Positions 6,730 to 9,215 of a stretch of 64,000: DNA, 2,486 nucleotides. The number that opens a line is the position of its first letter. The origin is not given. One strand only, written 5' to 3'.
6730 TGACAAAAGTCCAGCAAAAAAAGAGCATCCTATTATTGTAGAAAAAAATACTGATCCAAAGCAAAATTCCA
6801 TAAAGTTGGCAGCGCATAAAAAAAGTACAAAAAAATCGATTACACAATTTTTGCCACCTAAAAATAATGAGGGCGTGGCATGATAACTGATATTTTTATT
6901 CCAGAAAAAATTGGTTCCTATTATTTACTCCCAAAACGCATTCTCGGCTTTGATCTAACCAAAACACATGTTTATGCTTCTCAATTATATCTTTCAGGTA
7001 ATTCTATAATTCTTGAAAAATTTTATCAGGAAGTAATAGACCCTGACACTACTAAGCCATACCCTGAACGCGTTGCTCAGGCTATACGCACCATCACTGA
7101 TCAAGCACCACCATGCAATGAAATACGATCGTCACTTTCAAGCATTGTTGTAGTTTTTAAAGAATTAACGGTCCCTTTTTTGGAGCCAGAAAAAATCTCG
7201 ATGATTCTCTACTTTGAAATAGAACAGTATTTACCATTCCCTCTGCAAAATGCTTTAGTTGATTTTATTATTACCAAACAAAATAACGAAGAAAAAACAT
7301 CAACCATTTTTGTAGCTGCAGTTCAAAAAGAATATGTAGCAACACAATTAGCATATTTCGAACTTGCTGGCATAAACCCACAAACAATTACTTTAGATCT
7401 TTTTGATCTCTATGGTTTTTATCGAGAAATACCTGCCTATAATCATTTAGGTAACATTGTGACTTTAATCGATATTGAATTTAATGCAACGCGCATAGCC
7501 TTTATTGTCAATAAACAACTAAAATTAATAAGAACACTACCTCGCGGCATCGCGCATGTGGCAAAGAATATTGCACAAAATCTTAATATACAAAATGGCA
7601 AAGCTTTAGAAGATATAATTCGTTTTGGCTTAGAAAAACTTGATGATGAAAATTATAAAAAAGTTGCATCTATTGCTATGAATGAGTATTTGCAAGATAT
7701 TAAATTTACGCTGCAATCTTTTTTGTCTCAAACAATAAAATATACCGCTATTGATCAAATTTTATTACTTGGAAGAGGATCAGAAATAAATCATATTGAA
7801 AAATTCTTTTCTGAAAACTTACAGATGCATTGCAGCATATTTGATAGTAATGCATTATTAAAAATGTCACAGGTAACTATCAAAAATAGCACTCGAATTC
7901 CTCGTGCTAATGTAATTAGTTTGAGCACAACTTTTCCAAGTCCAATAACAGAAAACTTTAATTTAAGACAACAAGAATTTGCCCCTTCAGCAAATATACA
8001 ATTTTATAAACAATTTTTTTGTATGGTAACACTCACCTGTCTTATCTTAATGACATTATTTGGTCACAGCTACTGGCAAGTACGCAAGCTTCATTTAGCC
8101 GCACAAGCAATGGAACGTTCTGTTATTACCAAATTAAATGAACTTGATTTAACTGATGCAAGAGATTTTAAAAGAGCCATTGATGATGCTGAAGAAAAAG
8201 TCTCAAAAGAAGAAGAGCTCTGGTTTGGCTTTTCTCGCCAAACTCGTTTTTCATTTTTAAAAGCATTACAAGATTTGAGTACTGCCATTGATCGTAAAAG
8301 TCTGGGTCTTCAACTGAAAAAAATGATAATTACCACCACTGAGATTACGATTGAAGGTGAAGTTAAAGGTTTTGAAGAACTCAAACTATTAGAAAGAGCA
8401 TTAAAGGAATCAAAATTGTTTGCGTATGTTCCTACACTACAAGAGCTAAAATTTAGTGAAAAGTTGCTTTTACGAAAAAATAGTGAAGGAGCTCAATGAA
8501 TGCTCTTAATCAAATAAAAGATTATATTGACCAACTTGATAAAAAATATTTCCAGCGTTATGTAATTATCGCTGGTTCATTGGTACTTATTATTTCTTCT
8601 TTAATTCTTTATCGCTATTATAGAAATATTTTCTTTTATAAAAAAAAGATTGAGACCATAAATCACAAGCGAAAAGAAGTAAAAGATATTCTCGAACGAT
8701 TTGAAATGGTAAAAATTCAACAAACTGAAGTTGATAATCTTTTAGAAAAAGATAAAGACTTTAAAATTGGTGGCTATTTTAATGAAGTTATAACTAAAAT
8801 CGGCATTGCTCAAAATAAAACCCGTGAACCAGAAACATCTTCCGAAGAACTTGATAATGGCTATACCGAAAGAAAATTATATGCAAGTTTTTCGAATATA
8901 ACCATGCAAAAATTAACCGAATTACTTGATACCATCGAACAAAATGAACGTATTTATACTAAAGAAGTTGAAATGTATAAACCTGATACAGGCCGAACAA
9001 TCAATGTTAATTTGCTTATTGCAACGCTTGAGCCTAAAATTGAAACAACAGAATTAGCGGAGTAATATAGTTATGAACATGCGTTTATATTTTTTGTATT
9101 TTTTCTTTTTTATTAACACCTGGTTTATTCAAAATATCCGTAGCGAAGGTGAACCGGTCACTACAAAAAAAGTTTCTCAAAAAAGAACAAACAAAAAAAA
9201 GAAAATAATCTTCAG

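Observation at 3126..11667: Translationally coupled T2SS/T4P-type envelope cluster carrying two divergent secretin paralogs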

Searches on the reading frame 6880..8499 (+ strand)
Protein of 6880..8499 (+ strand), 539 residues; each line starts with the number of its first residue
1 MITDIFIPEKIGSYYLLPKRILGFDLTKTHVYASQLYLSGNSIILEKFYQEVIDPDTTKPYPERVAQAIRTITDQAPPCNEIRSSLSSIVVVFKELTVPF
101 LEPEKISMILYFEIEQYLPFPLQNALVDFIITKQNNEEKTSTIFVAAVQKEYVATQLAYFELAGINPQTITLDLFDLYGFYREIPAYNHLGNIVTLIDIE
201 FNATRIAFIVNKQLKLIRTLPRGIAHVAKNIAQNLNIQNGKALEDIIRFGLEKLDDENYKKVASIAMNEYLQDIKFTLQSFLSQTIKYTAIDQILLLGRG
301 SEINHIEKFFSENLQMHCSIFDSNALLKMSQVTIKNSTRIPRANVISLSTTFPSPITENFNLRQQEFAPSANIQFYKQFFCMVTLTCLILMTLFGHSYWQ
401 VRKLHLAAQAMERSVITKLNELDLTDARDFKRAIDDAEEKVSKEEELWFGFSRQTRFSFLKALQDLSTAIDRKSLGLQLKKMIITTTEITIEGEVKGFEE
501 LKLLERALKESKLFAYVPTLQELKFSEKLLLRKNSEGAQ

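Call 4: search_protein_families(library=pfam, proteins=[window:6880-8499:+], max_evalue=0.1)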
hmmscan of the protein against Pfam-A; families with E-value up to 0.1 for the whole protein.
window:6880-8499:+ (539 aa): 4 families
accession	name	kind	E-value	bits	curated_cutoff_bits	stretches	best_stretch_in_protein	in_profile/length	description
PF11104.14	PilM_2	-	1.1e-23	84.2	27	1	23-333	1-317/340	Type IV pilus assembly protein PilM;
PF05134.19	T2SSL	-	5e-05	23.2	25.5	1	66-175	34-136/231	Type II secretion system (T2SS), protein L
PF14450.12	FtsA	-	0.0051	17.6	31.8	1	196-323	2-112/127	Cell division protein FtsA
PF05137.18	PilN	-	0.075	13.5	22.8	0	476-523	13-59/78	Fimbrial assembly protein (PilN)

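Call 5: search_protein_families(library=ncbifam, proteins=[window:6880-8499:+], max_evalue=0.1)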
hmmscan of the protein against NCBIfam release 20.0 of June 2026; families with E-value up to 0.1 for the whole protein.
window:6880-8499:+ (539 aa): 4 families
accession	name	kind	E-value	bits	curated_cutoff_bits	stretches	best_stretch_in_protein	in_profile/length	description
TIGR01175.1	pilM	subfamily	1.6e-28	99.8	133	1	21-333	5-325/348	type IV pilus assembly protein PilM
NF045709.1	Amuc_1101_fam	equivalog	7.7e-20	71.2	650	1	41-332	28-327/608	Amuc_1101 family PilM-like pilus complex protein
TIGR01174.1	ftsA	equivalog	0.048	12.7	175.85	1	194-259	198-263/371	cell division protein FtsA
NF006626.0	PRK09195.1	subfamily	0.094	11.8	384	0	177-273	179-273/284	tagatose-bisphosphate aldolase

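Call 48: search_solved_structures(query=A3, max_evalue=1, show_alignments=0)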
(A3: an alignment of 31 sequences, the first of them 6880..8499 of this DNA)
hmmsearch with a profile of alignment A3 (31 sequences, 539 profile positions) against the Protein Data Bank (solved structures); distinct sequences matched with E-value up to 1: 12.
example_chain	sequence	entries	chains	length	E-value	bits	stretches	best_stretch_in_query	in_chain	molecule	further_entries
3jc8_Ma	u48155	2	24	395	7.3e-30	107.3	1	19-335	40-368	Type IV pilus biogenesis protein PilM | PilM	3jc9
5eou_A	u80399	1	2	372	6.9e-22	81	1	20-321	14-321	Type 4 fimbrial biogenesis protein PilM,Type 4 fimbrial biogenesis protein PilN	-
5eox_A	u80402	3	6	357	7.2e-22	80.9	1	20-321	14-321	Type 4 fimbrial biogenesis protein PilM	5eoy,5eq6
2ych_A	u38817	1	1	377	6.3e-18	67.9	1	66-352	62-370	COMPETENCE PROTEIN PILM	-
3wt0_A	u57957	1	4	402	0.0034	19.3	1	145-279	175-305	Cell division protein FtsA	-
3wqt_A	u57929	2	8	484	0.0047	18.8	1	145-279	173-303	Cell division protein FtsA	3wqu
5ljw_A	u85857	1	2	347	0.021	16.7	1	261-314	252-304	Actin-like ATPase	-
5jyg_A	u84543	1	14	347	0.026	16.4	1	261-314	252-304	Actin-like ATPase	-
5ljv_A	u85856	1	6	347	0.026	16.4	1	261-314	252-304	Actin-like ATPase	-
7e1c_A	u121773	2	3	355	0.1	14.4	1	207-322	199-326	Cell shape-determining protein MreB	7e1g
7q6g_A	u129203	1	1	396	0.63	11.8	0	190-251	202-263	Cell division protein FtsA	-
7wuj_E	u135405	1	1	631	0.64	11.8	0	370-425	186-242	Adhesion G-protein coupled receptor G4,Uncharacterized protein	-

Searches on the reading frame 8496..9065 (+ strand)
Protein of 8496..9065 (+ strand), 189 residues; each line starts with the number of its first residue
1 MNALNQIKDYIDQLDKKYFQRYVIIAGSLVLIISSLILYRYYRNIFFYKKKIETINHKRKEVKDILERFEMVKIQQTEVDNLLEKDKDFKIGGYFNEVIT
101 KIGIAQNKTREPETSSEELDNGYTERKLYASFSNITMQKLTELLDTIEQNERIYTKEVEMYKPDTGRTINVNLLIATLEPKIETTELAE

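Call 4: search_protein_families(library=pfam, proteins=[window:8496-9065:+], max_evalue=0.1)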
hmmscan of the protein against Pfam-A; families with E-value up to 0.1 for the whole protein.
window:8496-9065:+ (189 aa): 1 family
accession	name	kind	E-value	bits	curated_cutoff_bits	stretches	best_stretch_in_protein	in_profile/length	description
PF14591.11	AF0941-like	-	0.013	16.5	22.6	1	3-92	19-74/113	AF0941-like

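Call 5: search_protein_families(library=ncbifam, proteins=[window:8496-9065:+], max_evalue=0.1)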
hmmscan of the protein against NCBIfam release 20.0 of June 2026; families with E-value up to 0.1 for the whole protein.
window:8496-9065:+ (189 aa): 0 families

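Call 47: search_solved_structures(query=A2, max_evalue=10, show_alignments=1)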
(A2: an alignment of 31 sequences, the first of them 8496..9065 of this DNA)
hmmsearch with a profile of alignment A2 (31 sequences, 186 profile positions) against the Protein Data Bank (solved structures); distinct sequences matched with E-value up to 10: 3.
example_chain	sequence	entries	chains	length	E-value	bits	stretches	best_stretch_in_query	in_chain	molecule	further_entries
8y9a_A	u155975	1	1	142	0.016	17.9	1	75-139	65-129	Ubiquitin carboxyl-terminal hydrolase 8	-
2a9u_A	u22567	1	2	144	0.017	17.8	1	75-139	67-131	Ubiquitin carboxyl-terminal hydrolase 8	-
3jc8_Na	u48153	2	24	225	0.63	12.7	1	13-84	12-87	PilN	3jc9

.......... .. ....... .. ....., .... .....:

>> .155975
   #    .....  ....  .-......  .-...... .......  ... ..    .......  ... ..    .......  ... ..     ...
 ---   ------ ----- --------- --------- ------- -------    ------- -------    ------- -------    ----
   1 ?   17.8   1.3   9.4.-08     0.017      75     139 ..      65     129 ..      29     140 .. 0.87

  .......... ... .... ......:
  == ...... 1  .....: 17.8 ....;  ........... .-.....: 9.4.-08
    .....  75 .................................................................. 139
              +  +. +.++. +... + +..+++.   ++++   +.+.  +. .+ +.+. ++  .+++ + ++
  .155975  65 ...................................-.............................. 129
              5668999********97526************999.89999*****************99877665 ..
